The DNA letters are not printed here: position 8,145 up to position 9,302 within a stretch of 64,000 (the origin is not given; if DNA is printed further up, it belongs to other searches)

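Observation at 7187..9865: traJ/traY regulatory slot replaced by a Cro/CI-type switch driving a YhhQ queuosine-precursor transporter, with a bona fide queC alongside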

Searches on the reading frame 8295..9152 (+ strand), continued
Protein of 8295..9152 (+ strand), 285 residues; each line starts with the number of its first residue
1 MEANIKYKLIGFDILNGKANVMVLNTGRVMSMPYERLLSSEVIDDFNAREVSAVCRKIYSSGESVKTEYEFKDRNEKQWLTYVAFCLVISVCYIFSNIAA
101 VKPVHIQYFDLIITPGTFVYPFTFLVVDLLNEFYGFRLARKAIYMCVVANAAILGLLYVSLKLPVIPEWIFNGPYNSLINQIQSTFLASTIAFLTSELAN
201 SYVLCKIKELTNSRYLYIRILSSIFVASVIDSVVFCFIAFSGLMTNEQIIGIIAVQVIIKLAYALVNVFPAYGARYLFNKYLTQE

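Call 46: get_annotated_region(hit=H31, flank=6000)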
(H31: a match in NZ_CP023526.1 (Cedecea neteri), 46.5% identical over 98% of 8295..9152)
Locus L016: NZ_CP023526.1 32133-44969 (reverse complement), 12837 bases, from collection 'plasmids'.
description: Cedecea neteri strain FDAARGOS_392 plasmid unnamed, complete sequence
organism: Cedecea neteri (NCBI taxid 158822)
taxonomy: Bacteria; Pseudomonadota; Gammaproteobacteria; Enterobacterales; Enterobacteriaceae; Cedecea; Cedecea neteri
host: -; source: Homo sapiens,human foot; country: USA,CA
typing (MOB-suite, as given by PLSDB): non-mobilizable; replicon rep_cluster_2075
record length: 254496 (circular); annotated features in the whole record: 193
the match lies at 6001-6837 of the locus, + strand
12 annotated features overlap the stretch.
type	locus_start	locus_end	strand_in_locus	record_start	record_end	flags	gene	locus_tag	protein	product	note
CDS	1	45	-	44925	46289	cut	-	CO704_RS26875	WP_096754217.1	RHS repeat-associated core domain-containing protein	-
CDS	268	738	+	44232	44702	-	-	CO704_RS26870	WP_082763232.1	IS66 family transposase zinc-finger binding domain-containing protein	-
CDS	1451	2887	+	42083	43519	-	-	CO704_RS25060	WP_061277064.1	hypothetical protein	-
CDS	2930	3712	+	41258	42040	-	-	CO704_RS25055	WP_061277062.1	CDP-diacylglycerol diphosphatase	GO:0008654 - phospholipid biosynthetic process [Evidence IEA]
CDS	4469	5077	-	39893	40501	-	-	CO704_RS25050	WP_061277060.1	hypothetical protein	-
CDS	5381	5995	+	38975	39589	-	-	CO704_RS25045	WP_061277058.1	helix-turn-helix transcriptional regulator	-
CDS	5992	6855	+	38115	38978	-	-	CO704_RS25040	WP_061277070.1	queuosine precursor transporter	GO:1990397 - queuosine salvage [Evidence IEA]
CDS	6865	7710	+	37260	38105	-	queF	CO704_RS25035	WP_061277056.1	NADPH-dependent 7-cyano-7-deazaguanine reductase QueF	GO:0008616 - queuosine biosynthetic process [Evidence IEA]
CDS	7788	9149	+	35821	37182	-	guaD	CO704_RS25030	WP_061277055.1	guanine deaminase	GO:0006147 - guanine catabolic process [Evidence IEA]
CDS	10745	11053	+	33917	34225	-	-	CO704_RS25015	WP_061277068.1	HigA family addiction module antitoxin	-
CDS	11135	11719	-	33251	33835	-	-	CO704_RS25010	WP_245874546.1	hypothetical protein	-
CDS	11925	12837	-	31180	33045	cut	kup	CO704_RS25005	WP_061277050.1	low affinity potassium transporter Kup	-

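Call 48: get_annotated_region(hit=H29, flank=6000)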
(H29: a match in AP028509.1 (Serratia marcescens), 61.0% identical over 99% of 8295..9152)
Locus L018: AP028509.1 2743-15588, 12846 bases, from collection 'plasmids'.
description: Serratia marcescens E36 plasmid pE36_3 DNA, complete sequence
organism: Serratia marcescens (NCBI taxid 615)
taxonomy: Bacteria; Pseudomonadota; Gammaproteobacteria; Enterobacterales; Yersiniaceae; Serratia; Serratia marcescens
host: -; source: -; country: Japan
typing (MOB-suite, as given by PLSDB): non-mobilizable
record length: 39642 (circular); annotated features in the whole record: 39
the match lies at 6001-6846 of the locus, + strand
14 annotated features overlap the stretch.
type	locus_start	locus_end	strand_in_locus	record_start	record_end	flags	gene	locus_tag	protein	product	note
CDS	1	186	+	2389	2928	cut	-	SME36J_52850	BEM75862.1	hypothetical protein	-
CDS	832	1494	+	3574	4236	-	-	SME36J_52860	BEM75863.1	hypothetical protein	-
CDS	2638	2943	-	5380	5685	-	-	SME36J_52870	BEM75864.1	hypothetical protein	-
CDS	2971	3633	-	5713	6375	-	-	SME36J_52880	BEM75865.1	peptidyl-arginine deiminase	-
CDS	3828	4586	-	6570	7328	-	-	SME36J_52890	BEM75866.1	resolvase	-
CDS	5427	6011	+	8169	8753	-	-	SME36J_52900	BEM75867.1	hypothetical protein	-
CDS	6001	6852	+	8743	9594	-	-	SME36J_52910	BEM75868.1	hypothetical protein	-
CDS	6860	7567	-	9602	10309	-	queC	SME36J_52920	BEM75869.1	7-cyano-7-deazaguanine synthase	-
CDS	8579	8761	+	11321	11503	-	-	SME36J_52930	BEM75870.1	hypothetical protein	-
CDS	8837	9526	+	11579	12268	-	-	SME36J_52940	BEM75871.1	transglycosylase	-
CDS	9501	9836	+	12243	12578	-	-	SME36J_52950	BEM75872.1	hypothetical protein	-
CDS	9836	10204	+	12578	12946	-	-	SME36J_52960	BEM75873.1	hypothetical protein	-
CDS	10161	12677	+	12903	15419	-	-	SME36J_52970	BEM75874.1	transporter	-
CDS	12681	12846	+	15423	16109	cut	-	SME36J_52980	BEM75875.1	hypothetical protein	-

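Call 55: predict_structure(alignment_id=A3)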
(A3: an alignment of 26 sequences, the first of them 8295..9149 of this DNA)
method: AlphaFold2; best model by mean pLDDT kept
length: 285 residues; sequences in the alignment: 26
mean_pLDDT: 80.5   pTM: 0.59
mean pLDDT of the five models: 80.5, 80.3, 80.0, 75.7, 75.3
residues with pLDDT >= 90: 9; 70-90: 248; 50-70: 19; < 50: 9
segments of 3 or more residues with pLDDT < 50: 64-70
pLDDT, mean of each block of 10 residues (from residue 1): 75 86 88 79 81 77 49 69 88 86 81 82 83 78 85 87 85 87 86 83 74 70 83 85 85 88 82 80 61
secondary structure, 60 per line:
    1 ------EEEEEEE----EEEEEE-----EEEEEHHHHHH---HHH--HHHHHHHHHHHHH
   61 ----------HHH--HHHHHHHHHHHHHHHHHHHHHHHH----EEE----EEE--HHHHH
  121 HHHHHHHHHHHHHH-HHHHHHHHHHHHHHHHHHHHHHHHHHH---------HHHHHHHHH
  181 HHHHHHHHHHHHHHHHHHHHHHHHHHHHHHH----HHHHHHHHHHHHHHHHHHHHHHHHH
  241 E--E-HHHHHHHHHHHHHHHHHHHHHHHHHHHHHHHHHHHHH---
elements in order: E7-13 E18-23 E29-33 H34-39 H48-60 H76-99 E104-106 E111-113 H116-134 H136-162 H172-211 H216-240 H246-282

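Call 65: search_protein_families(library=pfam, proteins=[L006:6712-7257:-, L015:9675-10271:-, L015:10592-11221:+, L018:8837-9523:+, L010:6613-6987:-, L008:3814-4029:-], max_evalue=0.01)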
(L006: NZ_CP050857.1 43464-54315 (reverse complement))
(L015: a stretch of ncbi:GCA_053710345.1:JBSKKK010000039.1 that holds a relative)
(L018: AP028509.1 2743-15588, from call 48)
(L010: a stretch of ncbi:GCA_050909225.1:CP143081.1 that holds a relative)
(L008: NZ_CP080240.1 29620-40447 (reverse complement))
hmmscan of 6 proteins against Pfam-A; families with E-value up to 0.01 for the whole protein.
L006:6712-7257:- (182 aa): 2 families
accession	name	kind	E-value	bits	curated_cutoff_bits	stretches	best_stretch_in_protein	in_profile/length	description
PF01381.28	HTH_3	-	3.9e-06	27.2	23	1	16-66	4-55/55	Helix-turn-helix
PF20432.4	Xre-like-HTH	-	0.0092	16.7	25.8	0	17-45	19-46/63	Antitoxin Xre-like helix-turn-helix domain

L015:9675-10271:- (199 aa): 2 families
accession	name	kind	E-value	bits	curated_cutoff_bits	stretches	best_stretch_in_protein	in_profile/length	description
PF01381.28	HTH_3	-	0.0002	21.8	23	1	16-65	5-55/55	Helix-turn-helix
PF12844.13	HTH_19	-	0.0041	17.4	30.2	1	9-67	1-60/64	Helix-turn-helix domain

L015:10592-11221:+ (210 aa): 1 family
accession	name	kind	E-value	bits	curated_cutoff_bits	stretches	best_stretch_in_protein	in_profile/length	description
PF02357.24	NusG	-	3.1e-15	56.9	22.2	1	3-98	2-92/93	Transcription termination factor nusG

L018:8837-9523:+ (229 aa): 1 family
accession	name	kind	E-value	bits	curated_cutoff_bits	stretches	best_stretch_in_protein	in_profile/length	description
PF01464.25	SLT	-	2.2e-11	43.8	21.3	1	13-148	7-110/117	Transglycosylase SLT domain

L010:6613-6987:- (125 aa): 1 family
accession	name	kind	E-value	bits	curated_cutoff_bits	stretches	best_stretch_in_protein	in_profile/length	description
PF19619.4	DUF6124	-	1.3e-30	105.6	27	1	49-111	1-63/63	Family of unknown function (DUF6124)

L008:3814-4029:- (72 aa): 0 families

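Call 69: find_related_loci(query=A3, collection=genome_contigs, flank=8000)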
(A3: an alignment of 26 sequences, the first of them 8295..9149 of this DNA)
Query A3 (285 aa) in genome_contigs; peptide patterns used: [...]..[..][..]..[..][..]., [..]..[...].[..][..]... (x = any residue, [..] = any of these).
184 stretches matched a pattern; 155 encode a relative of the query (tblastn E <= 1e-3); the best 80 are kept; 80 distinct loci.
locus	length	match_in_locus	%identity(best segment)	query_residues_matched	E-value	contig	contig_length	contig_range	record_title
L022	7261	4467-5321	72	1-285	1e-135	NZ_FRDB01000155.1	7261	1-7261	Candidatus Sodalis sp. SoCistrobi voucher 3249, whole genome shotgun sequence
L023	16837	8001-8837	54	6-284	2e-105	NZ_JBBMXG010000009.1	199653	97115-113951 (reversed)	Xenorhabdus bharatensis strain CS20 contig00009, whole genome shotgun sequence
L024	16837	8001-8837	54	6-284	1e-104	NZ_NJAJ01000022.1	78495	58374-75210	Xenorhabdus stockiae strain DSM 17904 Xsto_22, whole genome shotgun sequence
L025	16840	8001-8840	53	6-285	4e-102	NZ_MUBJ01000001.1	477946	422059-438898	Xenorhabdus vietnamensis strain DSM 22392 Xvie_1, whole genome shotgun sequence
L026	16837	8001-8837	53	6-284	1e-101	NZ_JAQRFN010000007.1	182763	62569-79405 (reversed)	Xenorhabdus anantnagensis strain XENO-2 RM1_7, whole genome shotgun sequence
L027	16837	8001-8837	53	6-284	2e-101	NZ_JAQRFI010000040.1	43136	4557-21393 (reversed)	Xenorhabdus yunnanensis strain XENO-10 contig00040, whole genome shotgun sequence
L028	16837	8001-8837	52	6-284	3e-101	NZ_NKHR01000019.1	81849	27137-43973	Xenorhabdus sp. PB62.4 Xenpb_19, whole genome shotgun sequence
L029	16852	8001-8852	51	1-284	1e-100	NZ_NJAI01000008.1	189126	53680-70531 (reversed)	Xenorhabdus hominickii strain DSM 17903 Xhom_8, whole genome shotgun sequence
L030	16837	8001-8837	52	6-284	1e-100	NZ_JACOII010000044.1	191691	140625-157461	Xenorhabdus lircayensis strain VLS X_lircayensis_contig_44, whole genome shotgun sequence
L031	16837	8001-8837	52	6-284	2e-100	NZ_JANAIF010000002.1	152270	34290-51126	Xenorhabdus bovienii strain T228 NODE_2_length_152270_cov_62.955057, whole genome shotgun sequence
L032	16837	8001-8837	53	6-284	2e-99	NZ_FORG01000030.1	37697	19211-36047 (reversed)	Xenorhabdus mauleonii strain DSM 17908, whole genome shotgun sequence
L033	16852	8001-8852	52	1-284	2e-97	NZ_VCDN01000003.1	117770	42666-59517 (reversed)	Xenorhabdus santafensis strain 12 WTCHG_223154_282_1_contig_3, whole genome shotgun sequence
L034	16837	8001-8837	53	6-284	3e-96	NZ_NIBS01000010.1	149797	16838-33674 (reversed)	Xenorhabdus budapestensis strain DSM 16342 Xbud_10, whole genome shotgun sequence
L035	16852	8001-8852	50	1-284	3e-96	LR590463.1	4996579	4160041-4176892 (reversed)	Serratia rubidaea strain NCTC12971 genome assembly, chromosome: 1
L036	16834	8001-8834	51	4-282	3e-94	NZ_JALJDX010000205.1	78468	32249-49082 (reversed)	Pseudomonas sp. RGM2987 NODE_18_length_78468_cov_18.941141, whole genome shotgun sequence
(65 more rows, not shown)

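Call 85: search_protein_families(library=ncbifam, proteins=[L006:7951-8346:+, L006:8406-8834:+, L006:8837-9106:+, L006:9870-10199:+, L006:10299-10655:+, L018:9501-9833:+, L018:9836-10201:+, L018:10161-12674:+, L008:3287-3430:-, L015:11287-11499:+], max_evalue=0.01)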
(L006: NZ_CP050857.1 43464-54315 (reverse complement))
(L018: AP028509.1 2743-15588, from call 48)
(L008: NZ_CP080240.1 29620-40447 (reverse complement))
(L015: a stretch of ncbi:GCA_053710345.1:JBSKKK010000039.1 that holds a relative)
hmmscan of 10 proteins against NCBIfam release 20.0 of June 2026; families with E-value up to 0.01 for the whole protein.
L006:7951-8346:+ (132 aa): 0 families

L006:8406-8834:+ (143 aa): 0 families

L006:8837-9106:+ (90 aa): 0 families

L006:9870-10199:+ (110 aa): 0 families

L006:10299-10655:+ (119 aa): 1 family
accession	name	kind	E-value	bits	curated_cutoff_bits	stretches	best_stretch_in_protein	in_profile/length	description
TIGR02520.1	pilus_B_mal_scr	equivalog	1.1e-21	77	287.65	1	4-114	94-209/513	PilN family type IVB pilus formation outer membrane protein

L018:9501-9833:+ (111 aa): 1 family
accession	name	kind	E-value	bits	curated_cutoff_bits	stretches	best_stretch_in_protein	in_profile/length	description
NF008281.1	PRK11059.1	equivalog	0.0084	14.4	663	1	31-73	119-161/633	RNase E specificity factor CsrD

L018:9836-10201:+ (122 aa): 1 family
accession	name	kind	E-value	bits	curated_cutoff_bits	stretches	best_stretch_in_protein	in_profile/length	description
NF005564.0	PRK07234.1-4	subfamily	0.0085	15.1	439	1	27-69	155-196/478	putative monovalent cation/H+ antiporter subunit D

L018:10161-12674:+ (838 aa): 4 families
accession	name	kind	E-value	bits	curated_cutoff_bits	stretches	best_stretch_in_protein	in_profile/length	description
TIGR00929.1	VirB4_CagE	subfamily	2.8e-79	267.3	643.1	1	144-788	161-790/792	VirB4 family type IV secretion/conjugal transfer ATPase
NF010427.0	PRK13853.1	equivalog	1.6e-45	155.3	957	1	131-788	144-782/789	type IV secretion system protein VirB4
NF010473.0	PRK13898.1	equivalog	5.7e-40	137.1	1050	1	134-789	165-797/801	type IV secretion system ATPase VirB4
NF010447.0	PRK13873.1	equivalog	1.4e-07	29.9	1020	1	266-746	292-753/815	conjugal transfer protein TrbE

L008:3287-3430:- (48 aa): 1 family
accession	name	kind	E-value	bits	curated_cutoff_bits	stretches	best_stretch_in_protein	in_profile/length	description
NF046101.1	PA3496_fam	subfamily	0.0012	19.2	22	1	10-35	19-44/54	PA3496 family putative envelope integrity protein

L015:11287-11499:+ (71 aa): 0 families

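Call 90: search_protein_families(library=padloc, proteins=[window:8295-9152:+], max_evalue=0.001)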
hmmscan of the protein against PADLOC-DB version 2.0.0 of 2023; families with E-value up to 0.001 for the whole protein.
window:8295-9152:+ (285 aa): 0 families

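Call 96: search_dna_similar(query=window:8295-9152:+, collection=phages, mode=protein, max_rows=15)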
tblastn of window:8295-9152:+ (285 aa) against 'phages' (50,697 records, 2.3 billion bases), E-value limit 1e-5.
Records with a match: 8; places in all: 8; records where one place covers at least 80% of the query: 0.
Best place of each record, by identity: <60% 8.
By first word of the organism name: Bacteriophage 2; Clostridium 2; Streptococcus 1; Staphylococcus 1; Proteobacteria 1; Fusobacterium 1.
By host as written in the record: - 2; Clostridium difficile strain CD105HE1 ribotype 076 2; Streptococcus pneumoniae R6 1; Staphylococcus aureus 1; Silvanigrella aquatica Nonnen-W8red 1; Fusobacterium necrophorum subsp. necrophorum strain FN37 1.
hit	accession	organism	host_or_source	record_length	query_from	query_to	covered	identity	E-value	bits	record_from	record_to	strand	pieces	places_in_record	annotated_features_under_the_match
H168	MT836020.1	Bacteriophage sp.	human fecal samples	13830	82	244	57%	31.1%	2e-14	79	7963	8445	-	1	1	record has no annotation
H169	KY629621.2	Streptococcus virus MS1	Streptococcus pneumoniae R6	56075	86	266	64%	27.3%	3e-9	64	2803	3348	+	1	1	membrane protein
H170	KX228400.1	Clostridium phage CDKM15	Clostridium difficile strain CD105HE1 ...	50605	57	242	65%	26.3%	8e-7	56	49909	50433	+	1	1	hypothetical protein (x2)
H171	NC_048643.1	Clostridium phage CDKM15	Clostridium difficile strain CD105HE1 ...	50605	57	242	65%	26.3%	8e-7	56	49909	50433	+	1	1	queuosine precursor transporter | queuine tRNA-ribosyltransferase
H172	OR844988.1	Staphylococcus phage SA 1306 Kay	Staphylococcus aureus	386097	89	280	67%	25.4%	7e-11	68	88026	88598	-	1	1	record has no annotation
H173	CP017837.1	Proteobacteria phage MWH-Nonnen-W8red 2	Silvanigrella aquatica Nonnen-W8red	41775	76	247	60%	25.9%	1e-10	68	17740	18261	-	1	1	record has no annotation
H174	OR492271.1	Fusobacterium phage phiFN37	Fusobacterium necrophorum subsp. ...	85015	86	246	56%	26.8%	9e-7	56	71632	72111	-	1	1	queosine precursor transporter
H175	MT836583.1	Bacteriophage sp.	human fecal samples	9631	128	247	42%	27.5%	4e-7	57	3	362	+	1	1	record has no annotation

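Call 108: get_annotated_region(hit=H32, flank=12000)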
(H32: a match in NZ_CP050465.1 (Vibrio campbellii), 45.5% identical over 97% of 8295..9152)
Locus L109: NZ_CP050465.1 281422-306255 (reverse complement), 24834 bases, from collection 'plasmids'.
description: Vibrio campbellii strain LJC015 plasmid unnamed1, complete sequence
organism: Vibrio campbellii (NCBI taxid 680)
taxonomy: Bacteria; Pseudomonadota; Gammaproteobacteria; Vibrionales; Vibrionaceae; Vibrio; Vibrio campbellii
host: -; source: single cell,seawater; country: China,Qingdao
typing (MOB-suite, as given by PLSDB): non-mobilizable
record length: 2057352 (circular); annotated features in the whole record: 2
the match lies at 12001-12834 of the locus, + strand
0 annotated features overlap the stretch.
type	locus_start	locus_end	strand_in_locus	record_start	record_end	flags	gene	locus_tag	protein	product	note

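Call 109: get_annotated_region(hit=H39, flank=7000)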
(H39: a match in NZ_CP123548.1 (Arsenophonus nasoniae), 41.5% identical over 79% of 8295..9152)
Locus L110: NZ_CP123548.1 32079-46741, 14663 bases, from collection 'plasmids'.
description: Arsenophonus nasoniae strain aNv_CH plasmid paNv_CH4, complete sequence
organism: Arsenophonus nasoniae (NCBI taxid 638)
taxonomy: Bacteria; Pseudomonadota; Gammaproteobacteria; Enterobacterales; Morganellaceae; Arsenophonus; Arsenophonus nasoniae
host: -; source: Nasonia vitripennis; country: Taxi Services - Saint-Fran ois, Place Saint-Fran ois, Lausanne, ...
typing (MOB-suite, as given by PLSDB): mobilizable; relaxase MOBP
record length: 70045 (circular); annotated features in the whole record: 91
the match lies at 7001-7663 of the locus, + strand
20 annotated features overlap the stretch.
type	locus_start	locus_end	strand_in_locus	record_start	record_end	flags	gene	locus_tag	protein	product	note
CDS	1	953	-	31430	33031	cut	-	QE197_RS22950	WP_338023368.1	type IV secretory system conjugative DNA transfer family protein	-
CDS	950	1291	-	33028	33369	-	-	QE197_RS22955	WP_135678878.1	hypothetical protein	-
CDS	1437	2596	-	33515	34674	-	-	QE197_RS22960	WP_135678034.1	IS3 family transposase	-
CDS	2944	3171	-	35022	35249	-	-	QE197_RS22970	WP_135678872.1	hypothetical protein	-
CDS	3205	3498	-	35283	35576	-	-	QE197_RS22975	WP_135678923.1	hypothetical protein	-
CDS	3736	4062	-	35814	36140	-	-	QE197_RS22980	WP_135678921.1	hypothetical protein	-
CDS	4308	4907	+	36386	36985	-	-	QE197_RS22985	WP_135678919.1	helix-turn-helix transcriptional regulator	-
CDS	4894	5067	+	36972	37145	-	-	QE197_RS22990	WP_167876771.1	hypothetical protein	-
CDS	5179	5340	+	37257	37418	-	-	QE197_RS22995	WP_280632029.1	hypothetical protein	-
CDS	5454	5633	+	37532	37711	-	-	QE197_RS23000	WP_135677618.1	hypothetical protein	-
CDS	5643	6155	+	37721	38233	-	-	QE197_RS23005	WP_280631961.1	transposase zinc-binding domain-containing protein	-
CDS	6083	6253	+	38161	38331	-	-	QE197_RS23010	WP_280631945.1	transposase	GO:0006313 - DNA transposition [Evidence IEA]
CDS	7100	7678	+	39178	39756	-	-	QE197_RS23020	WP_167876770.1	queuosine precursor transporter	GO:1990397 - queuosine salvage [Evidence IEA]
CDS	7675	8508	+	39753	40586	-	queF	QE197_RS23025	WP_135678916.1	NADPH-dependent 7-cyano-7-deazaguanine reductase QueF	GO:0008616 - queuosine biosynthetic process [Evidence IEA]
CDS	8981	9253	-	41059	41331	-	-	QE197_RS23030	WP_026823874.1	helix-turn-helix transcriptional regulator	GO:0006355 - regulation of DNA-templated transcription [Evidence IEA]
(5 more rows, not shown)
